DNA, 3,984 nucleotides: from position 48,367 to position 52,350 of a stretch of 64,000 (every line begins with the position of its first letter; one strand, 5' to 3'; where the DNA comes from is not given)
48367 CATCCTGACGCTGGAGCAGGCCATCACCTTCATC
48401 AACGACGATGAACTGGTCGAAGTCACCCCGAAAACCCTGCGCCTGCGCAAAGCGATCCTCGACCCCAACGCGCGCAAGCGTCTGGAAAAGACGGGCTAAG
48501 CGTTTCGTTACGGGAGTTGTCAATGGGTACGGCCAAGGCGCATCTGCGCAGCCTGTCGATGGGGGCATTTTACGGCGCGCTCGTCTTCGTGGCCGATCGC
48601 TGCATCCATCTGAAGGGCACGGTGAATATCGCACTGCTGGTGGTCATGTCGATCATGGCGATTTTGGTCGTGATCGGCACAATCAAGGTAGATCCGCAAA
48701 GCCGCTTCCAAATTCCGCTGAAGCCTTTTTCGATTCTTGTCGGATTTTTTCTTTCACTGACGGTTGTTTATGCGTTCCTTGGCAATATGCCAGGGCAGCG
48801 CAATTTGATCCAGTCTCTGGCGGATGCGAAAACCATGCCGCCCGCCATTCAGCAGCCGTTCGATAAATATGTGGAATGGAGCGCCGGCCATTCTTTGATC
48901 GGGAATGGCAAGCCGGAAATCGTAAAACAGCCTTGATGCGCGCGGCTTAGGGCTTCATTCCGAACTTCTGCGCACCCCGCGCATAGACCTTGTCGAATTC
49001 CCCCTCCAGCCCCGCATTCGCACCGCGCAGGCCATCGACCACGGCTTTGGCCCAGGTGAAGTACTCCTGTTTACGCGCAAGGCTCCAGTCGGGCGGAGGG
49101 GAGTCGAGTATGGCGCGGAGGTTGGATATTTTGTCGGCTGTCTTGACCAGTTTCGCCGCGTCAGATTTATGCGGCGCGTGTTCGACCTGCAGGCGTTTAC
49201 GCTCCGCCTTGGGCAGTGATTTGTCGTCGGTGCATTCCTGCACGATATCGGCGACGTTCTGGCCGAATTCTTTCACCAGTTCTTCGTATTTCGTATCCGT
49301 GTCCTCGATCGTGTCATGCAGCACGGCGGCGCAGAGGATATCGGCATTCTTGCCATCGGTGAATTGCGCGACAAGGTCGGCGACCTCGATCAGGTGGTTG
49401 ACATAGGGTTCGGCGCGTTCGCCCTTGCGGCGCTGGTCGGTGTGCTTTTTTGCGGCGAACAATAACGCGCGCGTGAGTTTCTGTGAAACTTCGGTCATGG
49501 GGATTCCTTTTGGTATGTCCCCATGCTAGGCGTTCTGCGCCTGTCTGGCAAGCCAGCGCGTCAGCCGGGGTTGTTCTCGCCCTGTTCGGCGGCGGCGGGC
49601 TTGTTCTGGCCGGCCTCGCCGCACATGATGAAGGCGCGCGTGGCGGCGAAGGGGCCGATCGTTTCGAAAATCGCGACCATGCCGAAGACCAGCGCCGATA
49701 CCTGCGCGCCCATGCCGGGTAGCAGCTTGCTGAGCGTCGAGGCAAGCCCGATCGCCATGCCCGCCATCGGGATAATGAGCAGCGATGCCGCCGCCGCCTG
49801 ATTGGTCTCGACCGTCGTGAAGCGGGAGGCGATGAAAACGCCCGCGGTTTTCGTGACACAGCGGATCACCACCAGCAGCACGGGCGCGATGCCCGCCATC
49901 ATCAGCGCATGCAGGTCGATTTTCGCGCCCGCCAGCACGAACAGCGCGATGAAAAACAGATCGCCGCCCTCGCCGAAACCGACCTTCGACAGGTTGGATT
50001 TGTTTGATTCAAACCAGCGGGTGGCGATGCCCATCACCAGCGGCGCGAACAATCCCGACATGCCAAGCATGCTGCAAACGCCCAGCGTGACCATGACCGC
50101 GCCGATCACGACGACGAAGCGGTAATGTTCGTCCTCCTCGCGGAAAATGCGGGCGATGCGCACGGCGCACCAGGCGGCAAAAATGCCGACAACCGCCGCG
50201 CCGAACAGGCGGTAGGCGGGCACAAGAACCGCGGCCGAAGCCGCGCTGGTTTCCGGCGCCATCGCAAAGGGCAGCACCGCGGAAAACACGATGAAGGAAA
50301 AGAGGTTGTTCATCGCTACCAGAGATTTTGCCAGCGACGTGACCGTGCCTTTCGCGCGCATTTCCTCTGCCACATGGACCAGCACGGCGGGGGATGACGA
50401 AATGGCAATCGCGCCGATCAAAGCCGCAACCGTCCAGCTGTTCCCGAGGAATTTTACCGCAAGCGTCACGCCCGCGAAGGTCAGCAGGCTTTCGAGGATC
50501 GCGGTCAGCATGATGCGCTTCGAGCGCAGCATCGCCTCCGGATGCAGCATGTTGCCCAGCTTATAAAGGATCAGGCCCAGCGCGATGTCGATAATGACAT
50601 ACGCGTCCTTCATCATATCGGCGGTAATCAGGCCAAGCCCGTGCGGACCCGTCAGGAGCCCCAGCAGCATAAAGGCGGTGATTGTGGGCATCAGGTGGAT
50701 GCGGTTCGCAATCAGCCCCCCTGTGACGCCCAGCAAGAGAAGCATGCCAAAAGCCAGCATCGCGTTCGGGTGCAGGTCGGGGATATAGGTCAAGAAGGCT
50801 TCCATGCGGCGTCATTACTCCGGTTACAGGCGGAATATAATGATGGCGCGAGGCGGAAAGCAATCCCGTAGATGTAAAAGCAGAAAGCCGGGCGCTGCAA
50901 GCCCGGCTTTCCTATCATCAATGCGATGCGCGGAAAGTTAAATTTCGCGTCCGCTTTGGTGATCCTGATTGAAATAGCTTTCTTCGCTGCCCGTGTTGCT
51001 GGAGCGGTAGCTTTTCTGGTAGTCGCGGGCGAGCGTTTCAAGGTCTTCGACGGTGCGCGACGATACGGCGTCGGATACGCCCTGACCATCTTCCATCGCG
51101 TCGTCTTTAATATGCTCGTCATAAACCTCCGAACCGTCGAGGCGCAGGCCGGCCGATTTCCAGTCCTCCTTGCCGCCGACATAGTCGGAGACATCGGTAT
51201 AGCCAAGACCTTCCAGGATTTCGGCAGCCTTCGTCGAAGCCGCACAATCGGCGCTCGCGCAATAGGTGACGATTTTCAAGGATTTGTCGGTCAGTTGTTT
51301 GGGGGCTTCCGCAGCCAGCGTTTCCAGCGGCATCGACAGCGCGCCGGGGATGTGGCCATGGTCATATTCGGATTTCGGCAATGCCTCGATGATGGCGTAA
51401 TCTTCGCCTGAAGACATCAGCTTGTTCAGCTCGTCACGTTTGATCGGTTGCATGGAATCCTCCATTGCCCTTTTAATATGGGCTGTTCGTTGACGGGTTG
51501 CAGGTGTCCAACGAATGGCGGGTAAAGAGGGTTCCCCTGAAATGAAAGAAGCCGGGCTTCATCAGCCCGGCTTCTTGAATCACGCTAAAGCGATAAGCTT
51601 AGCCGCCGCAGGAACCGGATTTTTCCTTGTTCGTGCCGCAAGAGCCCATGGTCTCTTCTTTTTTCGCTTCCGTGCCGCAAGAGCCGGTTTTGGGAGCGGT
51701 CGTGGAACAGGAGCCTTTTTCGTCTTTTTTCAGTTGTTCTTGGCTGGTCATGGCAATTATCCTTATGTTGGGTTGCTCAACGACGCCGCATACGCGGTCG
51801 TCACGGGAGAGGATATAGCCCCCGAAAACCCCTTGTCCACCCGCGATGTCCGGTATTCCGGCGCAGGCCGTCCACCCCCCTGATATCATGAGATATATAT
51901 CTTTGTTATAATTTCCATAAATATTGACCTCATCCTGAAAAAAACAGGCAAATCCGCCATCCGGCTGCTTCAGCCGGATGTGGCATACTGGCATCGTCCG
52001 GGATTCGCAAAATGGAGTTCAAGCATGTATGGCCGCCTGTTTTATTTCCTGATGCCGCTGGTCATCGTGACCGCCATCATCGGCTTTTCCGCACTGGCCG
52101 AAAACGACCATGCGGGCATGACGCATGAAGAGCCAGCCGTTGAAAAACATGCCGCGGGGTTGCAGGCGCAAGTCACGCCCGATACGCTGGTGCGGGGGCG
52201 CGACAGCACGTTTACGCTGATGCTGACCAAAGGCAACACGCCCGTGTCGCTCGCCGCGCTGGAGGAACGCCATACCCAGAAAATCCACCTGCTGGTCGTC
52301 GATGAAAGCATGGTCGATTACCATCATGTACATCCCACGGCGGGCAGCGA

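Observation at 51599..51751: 50-aa cysteine-repeat peptide (four G-S-C units, three as GSCG) with its own SD and terminator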

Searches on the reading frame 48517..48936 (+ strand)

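Call 76: search_protein_families(library=pfam, proteins=[window:48517-48936:+], max_evalue=0.01)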
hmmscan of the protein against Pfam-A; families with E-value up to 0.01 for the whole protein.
window:48517-48936:+ (139 aa): 1 family
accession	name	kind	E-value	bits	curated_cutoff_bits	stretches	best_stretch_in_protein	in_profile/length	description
PF00115.25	COX1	-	0.0086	15.4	34.8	1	36-127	123-213/436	Cytochrome C and Quinol oxidase polypeptide I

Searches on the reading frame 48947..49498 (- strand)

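Call 6: search_protein_families(library=ncbifam, proteins=[window:48947-49498:-], max_evalue=1)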
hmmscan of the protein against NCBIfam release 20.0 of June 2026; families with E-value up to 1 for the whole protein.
window:48947-49498:- (183 aa): 4 families
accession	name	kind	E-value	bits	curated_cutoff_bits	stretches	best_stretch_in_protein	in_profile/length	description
TIGR00691.1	spoT_relA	subfamily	3.4e-22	78.6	499.2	1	11-130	1-122/687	RelA/SpoT family protein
NF008303.0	PRK11092.1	equivalog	5.7e-14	51.2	947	1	6-129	21-146/702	bifunctional GTP diphosphokinase/guanosine-3',5'-bis pyrophosphate 3'-pyrophosphohydrolase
TIGR04343.1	egtE_PLP_lyase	equivalog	0.066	12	400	1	33-118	63-147/370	ergothioneine biosynthesis PLP-dependent enzyme EgtE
NF053622.1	ATPseBagAMYCTU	equivalog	0.078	12.4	400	1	44-125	240-321/325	ATPase BagA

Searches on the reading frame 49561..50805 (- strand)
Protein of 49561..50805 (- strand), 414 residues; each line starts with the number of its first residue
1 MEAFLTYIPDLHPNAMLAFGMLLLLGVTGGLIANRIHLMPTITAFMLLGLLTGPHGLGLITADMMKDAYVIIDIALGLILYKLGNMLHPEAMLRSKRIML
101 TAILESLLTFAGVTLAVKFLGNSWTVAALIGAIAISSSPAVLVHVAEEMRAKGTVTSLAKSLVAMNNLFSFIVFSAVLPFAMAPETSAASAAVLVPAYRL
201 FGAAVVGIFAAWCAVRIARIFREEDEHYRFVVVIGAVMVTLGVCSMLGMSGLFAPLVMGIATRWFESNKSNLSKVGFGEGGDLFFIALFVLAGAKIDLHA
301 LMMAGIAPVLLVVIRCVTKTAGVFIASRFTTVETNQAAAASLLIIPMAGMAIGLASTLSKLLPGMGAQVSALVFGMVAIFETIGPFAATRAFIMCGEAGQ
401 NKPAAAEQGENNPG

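Call 6: search_protein_families(library=ncbifam, proteins=[window:49561-50805:-], max_evalue=1)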
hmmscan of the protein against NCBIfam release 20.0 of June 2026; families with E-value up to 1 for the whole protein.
window:49561-50805:- (414 aa): 2 families
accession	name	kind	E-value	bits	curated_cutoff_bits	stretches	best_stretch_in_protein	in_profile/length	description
NF003716.0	PRK05326.1-3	equivalog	7.2e-10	37.9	355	1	14-339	6-334/499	potassium/proton antiporter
NF003715.0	PRK05326.1-2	equivalog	2.7e-06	26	309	1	15-261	7-255/595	potassium/proton antiporter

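Call 7: search_protein_families(library=pfam, proteins=[window:49561-50805:-], max_evalue=1)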
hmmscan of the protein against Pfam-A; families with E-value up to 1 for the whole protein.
window:49561-50805:- (414 aa): 1 family
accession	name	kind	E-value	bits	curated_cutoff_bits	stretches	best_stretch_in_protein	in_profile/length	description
PF00999.27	Na_H_Exchanger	-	2e-33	116.2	26.2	1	26-383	7-363/375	Sodium/hydrogen exchanger, transmembrane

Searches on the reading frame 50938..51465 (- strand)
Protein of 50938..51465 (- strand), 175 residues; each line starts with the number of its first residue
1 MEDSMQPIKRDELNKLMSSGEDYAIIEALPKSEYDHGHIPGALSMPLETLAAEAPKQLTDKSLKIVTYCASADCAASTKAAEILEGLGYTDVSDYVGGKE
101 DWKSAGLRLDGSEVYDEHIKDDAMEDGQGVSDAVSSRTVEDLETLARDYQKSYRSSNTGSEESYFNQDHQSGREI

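Call 6: search_protein_families(library=ncbifam, proteins=[window:50938-51465:-], max_evalue=1)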
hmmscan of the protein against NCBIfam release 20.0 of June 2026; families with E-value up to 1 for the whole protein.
window:50938-51465:- (175 aa): 15 families
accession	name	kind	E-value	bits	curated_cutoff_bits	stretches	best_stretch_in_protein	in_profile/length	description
NF006444.0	PRK08762.1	equivalog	8.3e-15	54.3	449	1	3-118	12-123/387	molybdopterin-synthase adenylyltransferase MoeB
NF045694.1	seleno_TsoB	exception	1.2e-10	40.2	805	1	8-121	46-168/572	rhodanese/DsbD fusion-like selenoprotein TsoB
NF045521.1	rhoda_near_glyco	subfamily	2.1e-08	34.1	145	1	5-109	17-115/144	rhodanese homology domain-containing protein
NF041203.1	rhodanese_LYCAU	equivalog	5.8e-08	32.5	115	1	3-106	18-120/126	rhodanese-related (seleno)protein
TIGR03865.1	PQQ_CXXCW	subfamily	6.6e-07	29.4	128.05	1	59-110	113-163/167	PQQ-dependent catabolism-associated CXXCW motif protein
NF007627.0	PRK10287.1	equivalog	1.4e-06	28.5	102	1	32-99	30-94/104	thiosulfate sulfurtransferase PspE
NF005902.0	PRK07878.1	equivalog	2.6e-06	26.6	647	1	8-103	289-382/392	adenylyltransferase/sulfurtransferase MoeZ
TIGR02981.1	phageshock_pspE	exception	1.3e-05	25.4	126.3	1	32-98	28-91/101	thiosulfate sulfurtransferase PspE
NF005646.0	PRK07411.1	equivalog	0.00016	20.9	633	1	4-103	280-380/390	molybdopterin-synthase adenylyltransferase MoeB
NF001195.0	PRK00162.1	equivalog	0.0082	16.4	102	1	11-105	10-99/108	thiosulfate sulfurtransferase GlpE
NF008557.0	PRK11493.1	equivalog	0.0085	15.2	250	1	30-65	187-222/281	3-mercaptopyruvate sulfurtransferase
NF008750.0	PRK11784.1-2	equivalog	0.04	13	241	1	19-47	12-40/346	tRNA 2-selenouridine(34) synthase MnmH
NF040901.1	SeO3_TeO2_ExtH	equivalog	0.052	12.5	200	0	24-45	70-92/430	selenite/tellurite reduction operon rhodanese-like protein ExtH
NF008752.0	PRK11784.1-4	equivalog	0.056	12.2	266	1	16-47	11-43/357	tRNA 2-selenouridine(34) synthase MnmH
TIGR04568.1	arch_SelU_Nterm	equivalog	0.071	12.9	200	0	59-103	171-213/215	selenouridine synthase SelU-like subunit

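Call 7: search_protein_families(library=pfam, proteins=[window:50938-51465:-], max_evalue=1)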
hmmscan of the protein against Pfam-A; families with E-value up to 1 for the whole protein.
window:50938-51465:- (175 aa): 1 family
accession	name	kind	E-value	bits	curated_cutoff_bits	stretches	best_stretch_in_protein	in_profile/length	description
PF00581.25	Rhodanese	-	1e-16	61.6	22.2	1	11-104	3-101/102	Rhodanese-like domain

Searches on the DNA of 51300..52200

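Call 33: search_rna_families(source=window, start=51300, end=52200, threshold=evalue, max_evalue=5)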
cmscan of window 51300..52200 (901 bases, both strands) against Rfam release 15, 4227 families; matches with E-value up to 5: 5.
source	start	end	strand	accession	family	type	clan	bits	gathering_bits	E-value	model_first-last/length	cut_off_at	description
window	51538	51583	-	RF03579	mir-2058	Gene; miRNA;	-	20.2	90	0.64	1-72/72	no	mir-2058 microRNA precursor family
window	51546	51576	+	RF02083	OrzO-P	Gene; antitoxin;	-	19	60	2.7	46-76/76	no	OrzO-P RNA antitoxin family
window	51883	51938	+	RF00145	snoZ105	Gene; snRNA; snoRNA; CD-box;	-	18.4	45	3.2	1-72/72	no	Small nucleolar RNA Z105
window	51886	51933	-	RF03904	MIR7991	Gene; miRNA;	-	16.5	58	2.7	1-47/47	no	MIR7991 microRNA precursor family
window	51479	51526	+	RF02975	DUF3800-XI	Gene; sRNA;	-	15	37.8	1.3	1-42/48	no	DUF3800-XI RNA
